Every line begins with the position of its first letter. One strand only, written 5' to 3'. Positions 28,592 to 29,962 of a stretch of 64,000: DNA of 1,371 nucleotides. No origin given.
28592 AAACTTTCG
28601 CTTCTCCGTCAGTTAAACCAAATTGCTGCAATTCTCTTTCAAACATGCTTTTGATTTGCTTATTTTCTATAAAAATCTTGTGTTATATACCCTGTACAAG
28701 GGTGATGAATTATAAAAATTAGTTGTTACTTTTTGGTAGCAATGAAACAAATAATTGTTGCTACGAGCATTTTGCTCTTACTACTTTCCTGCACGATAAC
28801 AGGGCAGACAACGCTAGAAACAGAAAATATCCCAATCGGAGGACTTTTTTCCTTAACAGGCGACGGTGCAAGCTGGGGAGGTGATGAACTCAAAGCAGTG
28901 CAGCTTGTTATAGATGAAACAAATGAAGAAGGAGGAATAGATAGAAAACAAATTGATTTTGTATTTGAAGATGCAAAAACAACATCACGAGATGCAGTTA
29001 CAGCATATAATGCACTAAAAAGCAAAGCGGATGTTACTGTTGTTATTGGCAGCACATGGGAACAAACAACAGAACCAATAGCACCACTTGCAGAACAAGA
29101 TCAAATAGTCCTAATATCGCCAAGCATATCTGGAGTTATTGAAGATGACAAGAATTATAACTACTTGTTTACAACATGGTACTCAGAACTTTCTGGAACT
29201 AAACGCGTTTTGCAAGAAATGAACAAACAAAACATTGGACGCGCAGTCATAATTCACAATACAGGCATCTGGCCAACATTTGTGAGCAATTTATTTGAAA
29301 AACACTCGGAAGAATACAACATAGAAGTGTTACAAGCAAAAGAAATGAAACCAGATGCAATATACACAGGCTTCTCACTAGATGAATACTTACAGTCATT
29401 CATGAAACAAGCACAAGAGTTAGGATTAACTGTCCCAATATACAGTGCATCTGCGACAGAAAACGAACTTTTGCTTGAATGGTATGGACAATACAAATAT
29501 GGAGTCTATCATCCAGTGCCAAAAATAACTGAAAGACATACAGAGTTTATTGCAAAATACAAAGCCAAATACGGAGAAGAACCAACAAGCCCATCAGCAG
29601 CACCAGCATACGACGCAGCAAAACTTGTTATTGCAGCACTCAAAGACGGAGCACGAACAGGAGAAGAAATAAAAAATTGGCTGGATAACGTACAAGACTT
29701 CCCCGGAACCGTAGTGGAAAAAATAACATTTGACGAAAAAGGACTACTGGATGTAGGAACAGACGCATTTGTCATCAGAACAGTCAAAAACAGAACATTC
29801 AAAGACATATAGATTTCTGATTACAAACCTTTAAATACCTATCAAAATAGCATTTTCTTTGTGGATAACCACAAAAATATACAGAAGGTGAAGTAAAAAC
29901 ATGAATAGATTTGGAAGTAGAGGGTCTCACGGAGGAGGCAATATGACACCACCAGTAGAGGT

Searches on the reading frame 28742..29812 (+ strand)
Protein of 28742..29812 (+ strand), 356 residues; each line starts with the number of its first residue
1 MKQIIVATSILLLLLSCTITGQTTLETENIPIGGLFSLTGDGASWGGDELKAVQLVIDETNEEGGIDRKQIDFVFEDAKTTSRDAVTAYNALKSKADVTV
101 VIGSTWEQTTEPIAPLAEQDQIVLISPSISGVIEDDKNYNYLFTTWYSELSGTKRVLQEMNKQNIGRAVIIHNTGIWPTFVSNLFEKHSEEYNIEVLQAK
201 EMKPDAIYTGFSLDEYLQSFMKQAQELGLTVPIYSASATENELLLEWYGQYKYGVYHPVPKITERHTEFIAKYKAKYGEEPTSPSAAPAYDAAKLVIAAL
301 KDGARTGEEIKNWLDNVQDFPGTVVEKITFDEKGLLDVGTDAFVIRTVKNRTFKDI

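Call 20: search_protein_families(library=pfam, max_evalue=0.00001, proteins=[window:28742-29812:+])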
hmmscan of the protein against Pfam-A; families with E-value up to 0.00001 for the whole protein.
window:28742-29812:+ (356 aa): 3 families
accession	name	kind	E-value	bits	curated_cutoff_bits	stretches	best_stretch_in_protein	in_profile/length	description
PF13458.12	Peripla_BP_6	-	1.9e-38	133.4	31.7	1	30-332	2-325/343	Periplasmic binding protein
PF13433.12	Peripla_BP_5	-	5.7e-15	55.7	27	1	30-145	1-116/363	Periplasmic binding protein domain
PF01094.35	ANF_receptor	-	4.2e-13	49.5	25.4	1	50-304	3-294/353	Receptor family ligand binding region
